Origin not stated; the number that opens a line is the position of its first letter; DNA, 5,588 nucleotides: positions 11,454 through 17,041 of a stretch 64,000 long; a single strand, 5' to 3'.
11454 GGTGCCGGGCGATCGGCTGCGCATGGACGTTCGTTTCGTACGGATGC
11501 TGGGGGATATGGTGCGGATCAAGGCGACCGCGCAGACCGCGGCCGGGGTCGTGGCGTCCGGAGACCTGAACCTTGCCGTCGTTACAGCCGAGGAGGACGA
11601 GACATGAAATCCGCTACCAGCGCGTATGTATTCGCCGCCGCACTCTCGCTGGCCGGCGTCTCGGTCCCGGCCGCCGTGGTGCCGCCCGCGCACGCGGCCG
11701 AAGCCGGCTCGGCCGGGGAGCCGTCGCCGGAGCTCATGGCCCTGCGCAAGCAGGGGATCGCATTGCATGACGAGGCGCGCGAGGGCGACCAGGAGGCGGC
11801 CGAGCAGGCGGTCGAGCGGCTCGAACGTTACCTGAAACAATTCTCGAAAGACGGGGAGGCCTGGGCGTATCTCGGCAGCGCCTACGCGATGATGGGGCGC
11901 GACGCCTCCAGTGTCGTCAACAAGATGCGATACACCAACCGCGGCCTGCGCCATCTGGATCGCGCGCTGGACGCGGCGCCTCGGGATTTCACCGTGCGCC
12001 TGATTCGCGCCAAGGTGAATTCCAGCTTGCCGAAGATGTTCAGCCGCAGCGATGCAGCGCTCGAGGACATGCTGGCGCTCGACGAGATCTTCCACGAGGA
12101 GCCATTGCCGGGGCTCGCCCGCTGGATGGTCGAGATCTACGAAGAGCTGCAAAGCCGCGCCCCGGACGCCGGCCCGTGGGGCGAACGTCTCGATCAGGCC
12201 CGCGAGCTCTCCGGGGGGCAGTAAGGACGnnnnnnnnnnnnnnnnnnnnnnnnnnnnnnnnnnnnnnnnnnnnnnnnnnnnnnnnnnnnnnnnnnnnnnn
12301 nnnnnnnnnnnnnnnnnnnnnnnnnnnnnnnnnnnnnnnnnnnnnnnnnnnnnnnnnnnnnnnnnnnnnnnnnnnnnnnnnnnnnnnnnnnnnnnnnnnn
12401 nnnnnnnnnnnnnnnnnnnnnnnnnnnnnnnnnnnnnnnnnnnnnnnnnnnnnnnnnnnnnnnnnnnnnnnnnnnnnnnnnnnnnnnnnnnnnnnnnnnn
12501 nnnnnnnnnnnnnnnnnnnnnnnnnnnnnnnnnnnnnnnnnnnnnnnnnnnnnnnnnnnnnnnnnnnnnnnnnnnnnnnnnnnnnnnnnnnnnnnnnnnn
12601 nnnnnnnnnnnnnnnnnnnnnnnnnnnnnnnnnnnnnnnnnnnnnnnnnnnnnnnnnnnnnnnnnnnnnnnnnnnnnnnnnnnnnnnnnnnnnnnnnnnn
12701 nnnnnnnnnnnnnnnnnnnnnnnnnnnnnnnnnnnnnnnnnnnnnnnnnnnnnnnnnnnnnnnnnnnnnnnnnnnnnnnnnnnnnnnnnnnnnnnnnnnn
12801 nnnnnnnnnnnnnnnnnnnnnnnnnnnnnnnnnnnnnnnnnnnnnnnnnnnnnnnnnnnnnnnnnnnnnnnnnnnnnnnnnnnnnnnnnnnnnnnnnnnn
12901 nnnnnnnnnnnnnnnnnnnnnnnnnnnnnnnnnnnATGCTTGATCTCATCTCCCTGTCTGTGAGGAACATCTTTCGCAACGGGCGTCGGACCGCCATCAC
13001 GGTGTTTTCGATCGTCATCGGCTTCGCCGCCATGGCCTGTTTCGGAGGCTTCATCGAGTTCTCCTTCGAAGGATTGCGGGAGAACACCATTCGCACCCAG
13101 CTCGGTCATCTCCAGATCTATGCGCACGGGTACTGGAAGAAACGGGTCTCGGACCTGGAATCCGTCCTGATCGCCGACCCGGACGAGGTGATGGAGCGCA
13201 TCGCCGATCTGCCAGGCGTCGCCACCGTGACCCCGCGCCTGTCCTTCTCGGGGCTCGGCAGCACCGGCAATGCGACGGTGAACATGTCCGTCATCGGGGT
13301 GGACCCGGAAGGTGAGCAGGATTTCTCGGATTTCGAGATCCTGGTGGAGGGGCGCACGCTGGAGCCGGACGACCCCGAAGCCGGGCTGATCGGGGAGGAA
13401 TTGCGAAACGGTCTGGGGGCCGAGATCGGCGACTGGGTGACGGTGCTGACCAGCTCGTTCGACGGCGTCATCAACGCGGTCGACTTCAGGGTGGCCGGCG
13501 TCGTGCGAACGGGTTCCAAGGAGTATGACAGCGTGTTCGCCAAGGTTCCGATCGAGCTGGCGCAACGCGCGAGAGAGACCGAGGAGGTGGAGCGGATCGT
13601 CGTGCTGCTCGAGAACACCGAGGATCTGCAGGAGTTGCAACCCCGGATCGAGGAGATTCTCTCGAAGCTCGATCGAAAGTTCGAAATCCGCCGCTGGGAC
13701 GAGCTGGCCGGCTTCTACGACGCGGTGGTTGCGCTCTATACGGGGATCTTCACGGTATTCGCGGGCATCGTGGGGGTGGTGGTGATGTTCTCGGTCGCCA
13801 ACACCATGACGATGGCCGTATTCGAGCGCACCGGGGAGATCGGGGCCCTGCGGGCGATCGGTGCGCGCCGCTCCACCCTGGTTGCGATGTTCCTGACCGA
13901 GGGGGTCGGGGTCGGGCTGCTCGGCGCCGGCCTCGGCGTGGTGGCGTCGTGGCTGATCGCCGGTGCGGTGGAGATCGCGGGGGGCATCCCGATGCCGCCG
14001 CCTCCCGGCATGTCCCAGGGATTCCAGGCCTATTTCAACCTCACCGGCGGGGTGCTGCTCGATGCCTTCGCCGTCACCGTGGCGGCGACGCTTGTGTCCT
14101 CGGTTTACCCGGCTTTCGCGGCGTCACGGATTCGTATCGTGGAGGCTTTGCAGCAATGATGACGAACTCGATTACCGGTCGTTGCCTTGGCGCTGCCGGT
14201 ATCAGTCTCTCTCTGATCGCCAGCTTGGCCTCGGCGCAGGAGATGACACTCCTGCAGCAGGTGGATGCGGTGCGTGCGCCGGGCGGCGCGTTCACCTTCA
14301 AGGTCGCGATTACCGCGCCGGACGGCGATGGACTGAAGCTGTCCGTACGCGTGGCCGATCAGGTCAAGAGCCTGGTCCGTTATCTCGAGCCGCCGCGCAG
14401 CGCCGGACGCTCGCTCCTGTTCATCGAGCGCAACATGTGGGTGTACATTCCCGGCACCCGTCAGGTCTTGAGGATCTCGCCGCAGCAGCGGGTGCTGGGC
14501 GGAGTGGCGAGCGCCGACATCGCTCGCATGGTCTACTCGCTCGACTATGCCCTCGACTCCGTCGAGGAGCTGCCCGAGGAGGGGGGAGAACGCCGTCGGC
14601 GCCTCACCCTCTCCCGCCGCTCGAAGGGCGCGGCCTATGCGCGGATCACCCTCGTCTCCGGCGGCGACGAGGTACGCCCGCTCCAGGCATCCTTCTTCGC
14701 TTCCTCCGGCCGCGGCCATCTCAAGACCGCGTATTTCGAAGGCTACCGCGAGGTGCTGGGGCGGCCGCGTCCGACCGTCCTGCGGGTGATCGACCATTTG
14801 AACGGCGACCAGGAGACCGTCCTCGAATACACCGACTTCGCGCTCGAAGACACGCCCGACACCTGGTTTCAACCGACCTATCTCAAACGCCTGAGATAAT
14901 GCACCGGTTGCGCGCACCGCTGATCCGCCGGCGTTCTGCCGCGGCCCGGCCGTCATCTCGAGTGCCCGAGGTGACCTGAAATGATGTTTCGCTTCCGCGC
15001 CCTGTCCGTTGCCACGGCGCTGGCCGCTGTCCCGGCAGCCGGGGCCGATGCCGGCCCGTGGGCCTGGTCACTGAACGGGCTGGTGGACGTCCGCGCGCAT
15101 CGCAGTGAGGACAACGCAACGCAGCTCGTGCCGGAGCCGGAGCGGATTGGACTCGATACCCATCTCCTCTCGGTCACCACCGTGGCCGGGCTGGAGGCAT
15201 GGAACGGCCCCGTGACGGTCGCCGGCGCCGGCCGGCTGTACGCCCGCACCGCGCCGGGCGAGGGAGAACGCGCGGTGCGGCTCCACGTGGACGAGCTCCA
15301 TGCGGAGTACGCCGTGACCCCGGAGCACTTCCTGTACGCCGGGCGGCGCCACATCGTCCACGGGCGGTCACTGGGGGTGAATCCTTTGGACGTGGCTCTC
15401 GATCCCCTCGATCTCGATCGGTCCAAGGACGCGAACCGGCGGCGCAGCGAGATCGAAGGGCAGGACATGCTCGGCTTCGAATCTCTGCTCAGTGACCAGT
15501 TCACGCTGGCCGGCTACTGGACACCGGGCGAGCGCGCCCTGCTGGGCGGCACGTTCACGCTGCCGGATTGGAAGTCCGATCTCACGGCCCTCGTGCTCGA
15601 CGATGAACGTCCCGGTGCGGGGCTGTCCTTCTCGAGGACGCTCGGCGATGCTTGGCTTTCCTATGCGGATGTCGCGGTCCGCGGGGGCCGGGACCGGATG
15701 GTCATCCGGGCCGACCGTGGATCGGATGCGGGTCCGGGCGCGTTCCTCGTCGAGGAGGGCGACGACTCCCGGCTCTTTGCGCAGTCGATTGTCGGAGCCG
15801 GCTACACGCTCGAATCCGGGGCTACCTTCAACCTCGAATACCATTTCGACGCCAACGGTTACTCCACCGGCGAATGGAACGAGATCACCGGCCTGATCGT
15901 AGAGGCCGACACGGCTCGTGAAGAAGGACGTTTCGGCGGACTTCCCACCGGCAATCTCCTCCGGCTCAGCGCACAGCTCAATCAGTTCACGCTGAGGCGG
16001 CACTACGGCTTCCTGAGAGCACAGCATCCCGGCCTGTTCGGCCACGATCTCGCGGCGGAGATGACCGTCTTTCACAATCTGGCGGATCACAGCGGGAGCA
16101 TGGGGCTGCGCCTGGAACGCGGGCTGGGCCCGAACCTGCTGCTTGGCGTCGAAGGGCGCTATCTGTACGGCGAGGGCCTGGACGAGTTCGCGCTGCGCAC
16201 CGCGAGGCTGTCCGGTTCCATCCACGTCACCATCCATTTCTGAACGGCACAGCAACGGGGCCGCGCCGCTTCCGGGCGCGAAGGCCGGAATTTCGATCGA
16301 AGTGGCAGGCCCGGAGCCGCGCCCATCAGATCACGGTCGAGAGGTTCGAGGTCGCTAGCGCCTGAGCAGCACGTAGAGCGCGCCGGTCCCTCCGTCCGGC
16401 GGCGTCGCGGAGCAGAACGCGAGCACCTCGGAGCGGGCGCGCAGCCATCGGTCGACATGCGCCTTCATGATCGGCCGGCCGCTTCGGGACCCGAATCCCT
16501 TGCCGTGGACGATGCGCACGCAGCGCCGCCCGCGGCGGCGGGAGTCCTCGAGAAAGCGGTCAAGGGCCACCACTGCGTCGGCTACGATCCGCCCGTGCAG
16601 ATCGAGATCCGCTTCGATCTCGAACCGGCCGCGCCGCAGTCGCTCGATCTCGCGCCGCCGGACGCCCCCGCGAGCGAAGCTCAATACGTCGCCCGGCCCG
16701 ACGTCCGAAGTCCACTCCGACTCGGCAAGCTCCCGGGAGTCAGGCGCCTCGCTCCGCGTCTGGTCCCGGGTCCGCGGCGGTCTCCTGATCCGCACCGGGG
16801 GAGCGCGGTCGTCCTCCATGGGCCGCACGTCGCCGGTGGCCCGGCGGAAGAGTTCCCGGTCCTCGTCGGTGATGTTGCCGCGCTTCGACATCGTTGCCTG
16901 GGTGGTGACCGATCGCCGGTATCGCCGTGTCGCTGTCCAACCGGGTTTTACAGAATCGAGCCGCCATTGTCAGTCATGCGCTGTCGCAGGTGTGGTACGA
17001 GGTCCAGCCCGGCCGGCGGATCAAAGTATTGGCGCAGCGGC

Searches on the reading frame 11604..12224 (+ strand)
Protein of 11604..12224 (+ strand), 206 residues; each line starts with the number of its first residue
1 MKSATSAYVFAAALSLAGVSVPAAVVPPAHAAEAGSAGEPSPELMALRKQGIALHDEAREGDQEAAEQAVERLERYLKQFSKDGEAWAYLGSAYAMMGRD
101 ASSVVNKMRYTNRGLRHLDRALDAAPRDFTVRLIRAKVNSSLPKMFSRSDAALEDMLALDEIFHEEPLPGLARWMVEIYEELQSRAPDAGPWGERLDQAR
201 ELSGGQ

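Call 6: search_protein_families(library=pfam, proteins=[window:11604-12224:+], max_evalue=0.01)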
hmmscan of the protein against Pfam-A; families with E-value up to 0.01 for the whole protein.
window:11604-12224:+ (206 aa): 4 families
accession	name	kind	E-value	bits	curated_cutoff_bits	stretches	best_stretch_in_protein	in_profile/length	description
PF13432.12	TPR_16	-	0.00047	21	32.7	0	66-101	13-48/65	Tetratricopeptide repeat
PF13428.12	TPR_14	-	0.0017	19.3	23.5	0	66-91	17-42/44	Tetratricopeptide repeat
PF14559.12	TPR_19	-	0.0046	17.7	25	0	63-100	4-41/68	Tetratricopeptide repeat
PF20308.4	TPR-S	-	0.0071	17.3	27.6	0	45-124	19-81/102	Tetratricopeptide Repeats-Sensor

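Call 8: search_protein_families(library=ncbifam, proteins=[window:11604-12224:+], max_evalue=0.001)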
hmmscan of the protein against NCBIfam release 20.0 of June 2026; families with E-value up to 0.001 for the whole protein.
window:11604-12224:+ (206 aa): 0 families

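Call 63: search_protein_families(library=pfam, proteins=[window:11604-12224:+], max_evalue=1)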
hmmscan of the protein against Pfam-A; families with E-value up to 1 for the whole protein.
window:11604-12224:+ (206 aa): 9 families
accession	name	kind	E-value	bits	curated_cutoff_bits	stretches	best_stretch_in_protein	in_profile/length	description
PF13432.12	TPR_16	-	0.00047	21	32.7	1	66-101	13-48/65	Tetratricopeptide repeat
PF13428.12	TPR_14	-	0.0017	19.3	23.5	1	66-91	17-42/44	Tetratricopeptide repeat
PF14559.12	TPR_19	-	0.0046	17.7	25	1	63-100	4-41/68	Tetratricopeptide repeat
PF20308.4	TPR-S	-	0.0071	17.3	27.6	1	45-124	19-81/102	Tetratricopeptide Repeats-Sensor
PF13431.12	TPR_17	-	0.039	14.7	24.4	1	74-99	3-28/34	Tetratricopeptide repeat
PF07739.18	TipAS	-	0.061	14.3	23.8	1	43-99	36-94/117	TipAS antibiotic-recognition domain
PF13371.12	TPR_9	-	0.08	13.4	35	0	105-137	39-71/73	Tetratricopeptide repeat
PF01239.28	PPTA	-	0.2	11.9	29.5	0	68-93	3-28/32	Protein prenyltransferase alpha subunit repeat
PF16746.10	BAR_3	-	0.2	11.7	31.7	1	65-122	19-76/235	BAR domain of APPL family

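Call 90: search_solved_structures(query=window:11604-12224:+, max_evalue=5)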
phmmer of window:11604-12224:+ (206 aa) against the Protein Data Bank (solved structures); distinct sequences matched with E-value up to 5: 22.
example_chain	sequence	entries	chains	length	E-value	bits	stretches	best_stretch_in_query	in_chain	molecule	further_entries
3jcm_G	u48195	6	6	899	0.052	16.6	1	67-106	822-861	Pre-mRNA-splicing factor 6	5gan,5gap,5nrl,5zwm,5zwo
2wqh_A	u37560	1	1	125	0.1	15.7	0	66-99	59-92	CTPR3Y3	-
8ump_A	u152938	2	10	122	0.29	14.2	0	67-99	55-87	T33-ml35-redesigned-TPR-domain-fold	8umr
6vfj_B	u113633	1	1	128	0.36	13.9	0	68-114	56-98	I53_dn5B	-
8bu0_A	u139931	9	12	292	0.37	13.8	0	67-99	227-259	Consensus tetratricopeptide repeat protein | Crystal structure of an 8-repeat consensus TPR superhelix with Zinc. | Monomer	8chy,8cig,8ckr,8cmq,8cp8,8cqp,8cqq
6vfi_B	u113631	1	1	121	0.37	13.8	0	66-104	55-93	O43_dn18B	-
2fo7_A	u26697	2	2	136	0.42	13.7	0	67-99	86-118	SYNTHETIC CONSENSUS TPR PROTEIN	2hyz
1cdc_B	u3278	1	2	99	0.46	13.5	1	55-124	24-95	CD2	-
8ch0_A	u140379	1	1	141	0.55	13.3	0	67-99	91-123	Consensus tetratricopeptide repeat protein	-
6vfh_A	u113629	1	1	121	0.7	12.9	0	66-99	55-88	T33_dn10A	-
9gzg_A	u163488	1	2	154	0.71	12.9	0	66-99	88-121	Engineered CTPR protein with glutamic acids for conductivity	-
8vea_A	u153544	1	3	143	0.72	12.9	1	59-134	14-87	Designed helical oligomer sg266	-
6v8e_A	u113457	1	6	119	0.81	12.7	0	67-99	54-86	Designed protein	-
6y4l_A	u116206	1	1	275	0.89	12.6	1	42-95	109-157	ER membrane protein complex subunit 2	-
8eoi_B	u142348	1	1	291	1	12.4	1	42-95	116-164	ER membrane protein complex subunit 2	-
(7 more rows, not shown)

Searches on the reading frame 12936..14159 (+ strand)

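Call 6: search_protein_families(library=pfam, proteins=[window:12936-14159:+], max_evalue=0.01)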
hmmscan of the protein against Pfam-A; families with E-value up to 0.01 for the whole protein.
window:12936-14159:+ (407 aa): 2 families
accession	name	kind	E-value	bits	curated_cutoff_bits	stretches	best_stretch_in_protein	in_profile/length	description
PF12704.14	MacB_PCD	-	3.8e-22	80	27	1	19-240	1-206/207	MacB-like periplasmic core domain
PF02687.27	FtsX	-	4.9e-17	62.5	25.5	1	274-399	2-118/120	FtsX-like permease C-terminal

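Call 8: search_protein_families(library=ncbifam, proteins=[window:12936-14159:+], max_evalue=0.001)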
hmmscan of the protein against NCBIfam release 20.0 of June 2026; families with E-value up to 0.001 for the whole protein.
window:12936-14159:+ (407 aa): 9 families
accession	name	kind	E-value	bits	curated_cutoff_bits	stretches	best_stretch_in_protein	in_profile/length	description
TIGR02212.1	lolCE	equivalog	2.9e-34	118.7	362.45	1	78-406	71-409/411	lipoprotein-releasing ABC transporter permease subunit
TIGR02213.1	lolE_release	exception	3.5e-26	92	540.35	1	79-351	72-349/411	lipoprotein-releasing ABC transporter permease subunit LolE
NF008357.0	PRK11146.1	exception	8.1e-25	87.5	439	1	21-343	36-343/414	lipoprotein-releasing ABC transporter permease subunit LolE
TIGR03434.1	ADOP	subfamily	9e-17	60.4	622.3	1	179-407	169-401/803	ADOP family duplicated permease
NF008076.0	PRK10814.1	exception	5.1e-12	45.5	473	1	81-406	76-397/399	lipoprotein-releasing ABC transporter permease subunit LolC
NF007826.0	PRK10535.1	equivalog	1.1e-11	43.7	966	1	271-406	524-646/648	macrolide ABC transporter ATP-binding protein/permease MacB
NF038347.1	FtsX_Gpos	exception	1.7e-07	30.9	225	1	272-337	171-236/296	permease-like cell division protein FtsX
TIGR00439.2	FtsX_Gneg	equivalog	1.9e-06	27.3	255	1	260-345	158-243/292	permease-like cell division protein FtsX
NF038346.1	FtsX_actino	exception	2.1e-06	27.4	250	1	270-342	181-253/308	permease-like cell division protein FtsX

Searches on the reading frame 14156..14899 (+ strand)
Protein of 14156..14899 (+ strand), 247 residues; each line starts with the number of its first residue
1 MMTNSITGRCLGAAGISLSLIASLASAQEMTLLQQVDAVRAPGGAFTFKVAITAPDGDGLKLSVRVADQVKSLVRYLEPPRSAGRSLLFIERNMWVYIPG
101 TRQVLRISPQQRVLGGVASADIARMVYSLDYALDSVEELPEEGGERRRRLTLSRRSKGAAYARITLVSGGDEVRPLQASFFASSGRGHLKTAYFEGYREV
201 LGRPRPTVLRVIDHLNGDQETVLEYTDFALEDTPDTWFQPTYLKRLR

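Call 6: search_protein_families(library=pfam, proteins=[window:14156-14899:+], max_evalue=0.01)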
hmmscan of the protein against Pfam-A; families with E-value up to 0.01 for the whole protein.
window:14156-14899:+ (247 aa): 1 family
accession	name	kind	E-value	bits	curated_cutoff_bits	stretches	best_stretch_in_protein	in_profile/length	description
PF17131.11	LolA_like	-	1.5e-27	96.8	30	1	69-245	2-184/184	Outer membrane lipoprotein-sorting protein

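Call 8: search_protein_families(library=ncbifam, proteins=[window:14156-14899:+], max_evalue=0.001)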
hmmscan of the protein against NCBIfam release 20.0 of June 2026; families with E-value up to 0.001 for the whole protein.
window:14156-14899:+ (247 aa): 0 families

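Call 49: search_solved_structures(query=window:14156-14899:+, max_evalue=1)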
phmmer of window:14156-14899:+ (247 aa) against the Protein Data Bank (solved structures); distinct sequences matched with E-value up to 1: 4.
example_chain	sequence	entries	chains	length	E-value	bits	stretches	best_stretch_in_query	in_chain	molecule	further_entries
3buu_A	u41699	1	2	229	2e-29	106.1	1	29-246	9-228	Uncharacterized LolA superfamily protein NE2245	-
2yzy_A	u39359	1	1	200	0.029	17.2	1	27-186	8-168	Putative uncharacterized protein TTHA1012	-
3bk5_A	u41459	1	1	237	0.11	15.3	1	92-229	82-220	putative outer membrane lipoprotein-sorting protein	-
5z02_A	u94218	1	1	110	0.49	13.2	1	189-221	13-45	E3 ubiquitin-protein ligase Mdm2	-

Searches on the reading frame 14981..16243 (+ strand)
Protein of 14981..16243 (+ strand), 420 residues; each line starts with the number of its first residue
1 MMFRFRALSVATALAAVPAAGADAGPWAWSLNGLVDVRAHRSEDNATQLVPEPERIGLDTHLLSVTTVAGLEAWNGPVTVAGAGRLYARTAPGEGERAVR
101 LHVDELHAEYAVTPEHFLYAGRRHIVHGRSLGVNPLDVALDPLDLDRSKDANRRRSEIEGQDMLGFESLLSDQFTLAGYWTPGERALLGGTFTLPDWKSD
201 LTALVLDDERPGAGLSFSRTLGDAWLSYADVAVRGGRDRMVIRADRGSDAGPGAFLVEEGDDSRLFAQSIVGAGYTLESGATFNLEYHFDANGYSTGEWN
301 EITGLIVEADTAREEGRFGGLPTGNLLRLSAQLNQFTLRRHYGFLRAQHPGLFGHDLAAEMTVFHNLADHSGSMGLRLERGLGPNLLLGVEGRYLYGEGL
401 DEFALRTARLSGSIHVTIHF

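Call 6: search_protein_families(library=pfam, proteins=[window:14981-16243:+], max_evalue=0.01)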
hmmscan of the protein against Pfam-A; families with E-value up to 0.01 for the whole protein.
window:14981-16243:+ (420 aa): 0 families

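Call 8: search_protein_families(library=ncbifam, proteins=[window:14981-16243:+], max_evalue=0.001)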
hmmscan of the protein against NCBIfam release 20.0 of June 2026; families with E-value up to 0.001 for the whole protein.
window:14981-16243:+ (420 aa): 0 families

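Call 57: find_homologous_proteins(query=window:14981-16243:+, max_evalue=0.00001)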
Query window:14981-16243:+ (420 aa): 143 proteins with E <= 0.00001 among 8000 candidates; the best 120 are listed.
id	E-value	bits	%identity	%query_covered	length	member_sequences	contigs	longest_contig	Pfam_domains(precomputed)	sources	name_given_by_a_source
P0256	5.6e-272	920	97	100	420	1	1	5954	-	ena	-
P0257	4.1e-271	917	97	100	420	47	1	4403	-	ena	-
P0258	6.7e-270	913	96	100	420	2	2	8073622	-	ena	-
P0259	1.4e-269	912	96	100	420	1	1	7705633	-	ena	-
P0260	2.0e-231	786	85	100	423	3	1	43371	-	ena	-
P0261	2.0e-220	750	80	94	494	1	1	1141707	-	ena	-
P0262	2.1e-220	750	80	100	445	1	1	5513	-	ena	-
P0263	6.3e-220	748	80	100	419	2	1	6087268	-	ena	-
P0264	8.9e-220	748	81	100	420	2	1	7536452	-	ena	-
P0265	1.6e-219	747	80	100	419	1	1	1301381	-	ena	-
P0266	3.1e-218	743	80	100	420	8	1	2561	-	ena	-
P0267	4.0e-218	743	80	100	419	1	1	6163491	-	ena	-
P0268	4.0e-218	743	80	95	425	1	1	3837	-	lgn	-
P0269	1.1e-216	738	80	100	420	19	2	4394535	-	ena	-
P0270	3.8e-216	736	80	99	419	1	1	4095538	-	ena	-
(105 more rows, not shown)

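Call 63: search_protein_families(library=pfam, proteins=[window:14981-16243:+], max_evalue=1)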
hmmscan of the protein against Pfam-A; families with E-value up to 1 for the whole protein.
window:14981-16243:+ (420 aa): 0 families

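Call 70: predict_structure(alignment_id=A5)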
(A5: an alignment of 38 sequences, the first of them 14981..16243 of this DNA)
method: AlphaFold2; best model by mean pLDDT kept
length: 420 residues; sequences in the alignment: 38
mean_pLDDT: 70.9   pTM: 0.64
mean pLDDT of the five models: 70.9, 69.2, 65.1, 42.5, 36.7
residues with pLDDT >= 90: 3; 70-90: 288; 50-70: 52; < 50: 77
segments of 3 or more residues with pLDDT < 50: 1-22, 45-59, 127-158, 400-407
pLDDT, mean of each block of 10 residues (from residue 1): 40 44 68 77 48 45 71 84 75 67 81 84 53 33 34 43 82 83 82 86 81 83 83 71 83 80 71 82 76 68 88 87 87 65 74 78 75 81 84 70 48 79
secondary structure, 60 per line:
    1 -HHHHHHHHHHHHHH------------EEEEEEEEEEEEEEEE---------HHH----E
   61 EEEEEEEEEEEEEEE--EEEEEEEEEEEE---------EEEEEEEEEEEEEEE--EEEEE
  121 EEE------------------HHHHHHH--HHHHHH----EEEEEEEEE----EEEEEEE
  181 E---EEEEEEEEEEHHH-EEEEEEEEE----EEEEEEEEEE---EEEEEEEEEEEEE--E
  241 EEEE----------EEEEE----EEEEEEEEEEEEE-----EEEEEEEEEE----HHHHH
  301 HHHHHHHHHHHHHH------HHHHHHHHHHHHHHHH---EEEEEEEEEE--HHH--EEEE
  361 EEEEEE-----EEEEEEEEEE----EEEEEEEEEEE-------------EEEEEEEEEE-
elements in order: H2-15 E28-43 E60-75 E78-89 E99-113 E116-123 H142-148 H151-156 E161-169 E174-181 E185-194 E199-207 E212-221 E225-237 E240-244 E255-259 E264-276 E282-291 H296-314 H321-336 E340-349 E357-366 E372-381 E386-396 E410-419

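Call 73: fold_search(model_id=the predicted structure, library=pdb)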
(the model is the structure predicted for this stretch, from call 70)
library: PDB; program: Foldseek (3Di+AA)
matches with E <= 10: 978; with E <= 0.001: 251
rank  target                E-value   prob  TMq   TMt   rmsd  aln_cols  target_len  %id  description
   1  8pz4                  9.3e-12  1.00  0.54  0.49  10.4       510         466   10  Structure of alginate transporter, AlgE, solved at wavelength 2.755 A (released 2023-10-25)
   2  8q2o                  3.0e-11  1.00  0.53  0.49  11.7       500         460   11  Structure of alginate transporter AlgE from P. aeruginosa PAO1 by using Se-MAG for the the lipid cubic phase crystalliza (released 2024-05-15)
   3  4afk                  7.8e-11  1.00  0.53  0.52  12.8       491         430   10  In meso structure of alginate transporter, AlgE, from Pseudomonas aeruginosa, PAO1 (released 2013-02-06)
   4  4azl_A                8.3e-11  1.00  0.52  0.52  10.8       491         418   12  In meso structure of alginate transporter, AlgE, from Pseudomoas aeruginosa, PAO1, crystal form 2. (released 2013-07-03)
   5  8rqp                  9.7e-11  1.00  0.54  0.50  11.0       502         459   10  In meso structure of the alginate exporter, AlgE, from Pseudomonas aeruginosa in 7.10 monoacylglycerol (released 2024-04-03)
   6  7acg                  1.0e-10  1.00  0.53  0.49  10.7       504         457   10  In meso structure of the alginate exporter, AlgE, from Pseudomonas aeruginosa in 9.8 monoacylglycerol (released 2020-12-16)
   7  4azl_B                1.1e-10  1.00  0.51  0.51  11.2       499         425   11  In meso structure of alginate transporter, AlgE, from Pseudomoas aeruginosa, PAO1, crystal form 2. (released 2013-07-03)
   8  3rbh_C                1.9e-10  1.00  0.52  0.54  10.2       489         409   10  Structure of alginate export protein AlgE from Pseudomonas aeruginosa (released 2011-07-27)
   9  5dl5                  1.9e-10  1.00  0.50  0.50  11.6       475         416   10  Crystal structure of Acinetobacter baumannii OccAB1 (released 2016-02-03)
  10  4b61_A                3.5e-10  1.00  0.52  0.51  12.1       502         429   10  In meso structure of alginate transporter, AlgE, from Pseudomoas aeruginosa, PAO1. Crystal form 3. (released 2013-07-17)
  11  6ehc_A                4.1e-10  1.00  0.41  0.52   7.5       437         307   10  OmpUdeltaN (N-terminus deletion mutant of OmpU), outer membrane protein of Vibrio cholerae (released 2018-04-25)
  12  5iyu                  4.3e-10  1.00  0.53  0.52  11.5       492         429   11  AlgE_CIM (released 2017-04-05)
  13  4b61_B                4.3e-10  1.00  0.51  0.49  12.2       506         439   11  In meso structure of alginate transporter, AlgE, from Pseudomoas aeruginosa, PAO1. Crystal form 3. (released 2013-07-17)
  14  3rbh_D                5.9e-10  1.00  0.51  0.52  10.7       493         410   10  Structure of alginate export protein AlgE from Pseudomonas aeruginosa (released 2011-07-27)
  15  4xnl                  7.7e-10  1.00  0.53  0.53  12.5       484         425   10  X-ray structure of AlgE2 (released 2015-06-03)
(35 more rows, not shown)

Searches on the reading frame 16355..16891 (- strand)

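Call 30: search_protein_families(library=pfam, proteins=[window:16355-16891:-], max_evalue=0.00001)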
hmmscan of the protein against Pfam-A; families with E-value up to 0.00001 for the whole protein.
window:16355-16891:- (178 aa): 1 family
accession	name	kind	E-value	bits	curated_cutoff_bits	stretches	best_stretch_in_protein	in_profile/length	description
PF01713.27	Smr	-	2.6e-24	85.6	25.7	1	96-177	1-77/77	Smr domain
